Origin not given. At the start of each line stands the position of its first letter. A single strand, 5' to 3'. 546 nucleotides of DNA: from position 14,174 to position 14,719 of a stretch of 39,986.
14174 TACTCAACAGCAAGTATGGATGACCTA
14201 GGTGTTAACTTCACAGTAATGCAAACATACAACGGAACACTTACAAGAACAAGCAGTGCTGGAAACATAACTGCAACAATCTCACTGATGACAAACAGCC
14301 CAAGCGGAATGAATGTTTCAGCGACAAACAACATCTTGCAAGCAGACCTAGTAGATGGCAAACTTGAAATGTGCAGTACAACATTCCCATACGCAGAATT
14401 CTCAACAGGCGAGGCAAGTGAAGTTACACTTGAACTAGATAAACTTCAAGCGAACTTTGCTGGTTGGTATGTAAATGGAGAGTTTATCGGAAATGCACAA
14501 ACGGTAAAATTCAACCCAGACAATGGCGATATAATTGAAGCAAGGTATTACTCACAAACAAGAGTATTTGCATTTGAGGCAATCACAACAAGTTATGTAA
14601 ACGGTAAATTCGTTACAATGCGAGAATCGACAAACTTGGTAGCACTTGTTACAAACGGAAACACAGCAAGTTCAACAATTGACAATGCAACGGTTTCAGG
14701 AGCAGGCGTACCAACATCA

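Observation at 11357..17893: Divergent, irregularly spaced InlB B-repeat (Flg_new)-like modules form the recognisable core of the giant protein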

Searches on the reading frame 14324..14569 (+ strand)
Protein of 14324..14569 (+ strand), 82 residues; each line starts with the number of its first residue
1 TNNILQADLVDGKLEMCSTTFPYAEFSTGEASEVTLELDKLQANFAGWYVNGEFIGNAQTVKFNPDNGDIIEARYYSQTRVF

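Call 41: predict_structure(alignment_id=A2)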
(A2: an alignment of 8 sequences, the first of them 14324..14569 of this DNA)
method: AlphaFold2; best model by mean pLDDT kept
length: 82 residues; sequences in the alignment: 8
mean_pLDDT: 59.0   pTM: 0.52
mean pLDDT of the five models: 59.0, 59.0, 57.6, 51.0, 50.9
residues with pLDDT >= 90: 0; 70-90: 32; 50-70: 24; < 50: 26
segments of 3 or more residues with pLDDT < 50: 1-21, 80-82
pLDDT, mean of each block of 10 residues (from residue 1): 29 34 62 52 73 82 74 69 48
secondary structure, 60 per line:
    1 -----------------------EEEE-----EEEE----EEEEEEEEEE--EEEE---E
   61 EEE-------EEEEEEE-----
elements in order: E24-27 E33-36 E41-50 E53-56 E60-63 E71-77

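Call 45: fold_search(model_id=the predicted structure, library=pdb)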
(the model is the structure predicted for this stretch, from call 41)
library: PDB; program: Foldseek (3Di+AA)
matches with E <= 10: 51; with E <= 0.001: 0
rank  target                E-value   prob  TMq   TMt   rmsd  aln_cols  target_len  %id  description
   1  5yyz_A                5.8e-01  0.18  0.25  0.21   9.8        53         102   21  Crystal structure of the MEK1 FHA domain in complex with the HOP1 pThr318 peptide. (released 2018-10-17)
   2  5yyx                  1.2e+00  0.13  0.25  0.18   9.8        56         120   20  Crystal Structure of the MEK1 FHA domain (released 2018-10-10)
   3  5n2b_B                1.2e+00  0.06  0.20  0.16   7.9        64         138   16  The crystal structure of Burkholderia pseudomallei antigen and type I fimbria protein BPSL1626. (released 2018-01-17)
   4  3kt9                  1.7e+00  0.08  0.26  0.22  10.6        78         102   14  Aprataxin FHA Domain (released 2010-01-26)
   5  6hc1_A                2.1e+00  0.08  0.23  0.19   9.0        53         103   19  Bdellovibrio bacteriovorus DgcB FHA in complex with phosphorylated N-terminal peptide (released 2019-08-28)
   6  1g6g_A                3.2e+00  0.08  0.24  0.16  11.0        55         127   14  X-RAY STRUCTURE OF THE N-TERMINAL FHA DOMAIN FROM S. CEREVISIAE RAD53P IN COMPLEX WITH A PHOSPHOTHREONINE PEPTIDE AT 1 (released 2000-12-13)
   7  1a6a_A                3.6e+00  0.09  0.36  0.18  17.0        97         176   13  THE STRUCTURE OF AN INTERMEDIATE IN CLASS II MHC MATURATION: CLIP BOUND TO HLA-DR3 (released 1998-05-27)
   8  1g6g_B                4.3e+00  0.06  0.22  0.15  10.0        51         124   16  X-RAY STRUCTURE OF THE N-TERMINAL FHA DOMAIN FROM S. CEREVISIAE RAD53P IN COMPLEX WITH A PHOSPHOTHREONINE PEPTIDE AT 1 (released 2000-12-13)
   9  6f90_A                4.3e+00  0.03  0.21  0.04   7.0        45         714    9  Structure of the family GH92 alpha-mannosidase BT3130 from Bacteroides thetaiotaomicron in complex with Mannoimidazole (released 2018-05-02)
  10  4q6y_D                4.3e+00  0.01  0.13  0.07  12.2        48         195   17  Crystal structure of a chemoenzymatic glycoengineered disialylated Fc (di-sFc) (released 2014-07-23)
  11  5azx_B                4.6e+00  0.06  0.29  0.25   7.8        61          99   13  Crystal structure of p24delta1 GOLD domain (native 1) (released 2016-09-14)
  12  6ptm                  4.6e+00  0.04  0.23  0.04   3.8        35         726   11  Crystal structure of apo exo-carrageenase GH42 from Bacteroides ovatus (released 2019-09-25)
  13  6f90_B                4.6e+00  0.03  0.20  0.04   7.1        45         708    9  Structure of the family GH92 alpha-mannosidase BT3130 from Bacteroides thetaiotaomicron in complex with Mannoimidazole (released 2018-05-02)
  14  4r5o_D                4.8e+00  0.08  0.30  0.07  12.3        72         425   11  Crystal structure of a Quinonprotein alcohol dehydrogenase-like protein (BT1487) from Bacteroides thetaiotaomicron VPI (released 2014-09-10)
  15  9ybq_I                4.8e+00  0.06  0.31  0.11  10.3        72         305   11  Vibrio cholerae protein FrhA peptid-binding domain and adjacent split domain (S1127-F1439) in complex with peptide AGY (released 2025-12-03)
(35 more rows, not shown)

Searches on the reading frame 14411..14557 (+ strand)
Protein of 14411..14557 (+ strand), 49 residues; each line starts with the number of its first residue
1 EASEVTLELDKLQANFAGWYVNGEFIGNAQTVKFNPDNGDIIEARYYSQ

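Call 28: search_solved_structures(query=A1, max_evalue=10, show_alignments=5)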
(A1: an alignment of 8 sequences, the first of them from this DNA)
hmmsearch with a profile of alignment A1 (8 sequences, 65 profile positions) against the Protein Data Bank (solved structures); distinct sequences matched with E-value up to 10: 7.
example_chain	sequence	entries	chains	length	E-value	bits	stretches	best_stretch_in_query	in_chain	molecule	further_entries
6nyr_A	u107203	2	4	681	0.25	14.6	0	21-32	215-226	Crov588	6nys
2fdb_M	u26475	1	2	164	0.29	14.5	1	4-25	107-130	fibroblast growth factor 8 isoform B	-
5hy3_B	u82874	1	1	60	0.39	14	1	18-52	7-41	Antitoxin Dmd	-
5v5k_A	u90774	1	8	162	0.82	13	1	12-34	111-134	Ferritin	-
1s3q_A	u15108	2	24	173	0.89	12.9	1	12-34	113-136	ferritin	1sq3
5ls9_A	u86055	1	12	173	0.9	12.9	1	12-34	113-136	Ferritin, putative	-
3kx9_A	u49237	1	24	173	0.9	12.9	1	12-34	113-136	Ferritin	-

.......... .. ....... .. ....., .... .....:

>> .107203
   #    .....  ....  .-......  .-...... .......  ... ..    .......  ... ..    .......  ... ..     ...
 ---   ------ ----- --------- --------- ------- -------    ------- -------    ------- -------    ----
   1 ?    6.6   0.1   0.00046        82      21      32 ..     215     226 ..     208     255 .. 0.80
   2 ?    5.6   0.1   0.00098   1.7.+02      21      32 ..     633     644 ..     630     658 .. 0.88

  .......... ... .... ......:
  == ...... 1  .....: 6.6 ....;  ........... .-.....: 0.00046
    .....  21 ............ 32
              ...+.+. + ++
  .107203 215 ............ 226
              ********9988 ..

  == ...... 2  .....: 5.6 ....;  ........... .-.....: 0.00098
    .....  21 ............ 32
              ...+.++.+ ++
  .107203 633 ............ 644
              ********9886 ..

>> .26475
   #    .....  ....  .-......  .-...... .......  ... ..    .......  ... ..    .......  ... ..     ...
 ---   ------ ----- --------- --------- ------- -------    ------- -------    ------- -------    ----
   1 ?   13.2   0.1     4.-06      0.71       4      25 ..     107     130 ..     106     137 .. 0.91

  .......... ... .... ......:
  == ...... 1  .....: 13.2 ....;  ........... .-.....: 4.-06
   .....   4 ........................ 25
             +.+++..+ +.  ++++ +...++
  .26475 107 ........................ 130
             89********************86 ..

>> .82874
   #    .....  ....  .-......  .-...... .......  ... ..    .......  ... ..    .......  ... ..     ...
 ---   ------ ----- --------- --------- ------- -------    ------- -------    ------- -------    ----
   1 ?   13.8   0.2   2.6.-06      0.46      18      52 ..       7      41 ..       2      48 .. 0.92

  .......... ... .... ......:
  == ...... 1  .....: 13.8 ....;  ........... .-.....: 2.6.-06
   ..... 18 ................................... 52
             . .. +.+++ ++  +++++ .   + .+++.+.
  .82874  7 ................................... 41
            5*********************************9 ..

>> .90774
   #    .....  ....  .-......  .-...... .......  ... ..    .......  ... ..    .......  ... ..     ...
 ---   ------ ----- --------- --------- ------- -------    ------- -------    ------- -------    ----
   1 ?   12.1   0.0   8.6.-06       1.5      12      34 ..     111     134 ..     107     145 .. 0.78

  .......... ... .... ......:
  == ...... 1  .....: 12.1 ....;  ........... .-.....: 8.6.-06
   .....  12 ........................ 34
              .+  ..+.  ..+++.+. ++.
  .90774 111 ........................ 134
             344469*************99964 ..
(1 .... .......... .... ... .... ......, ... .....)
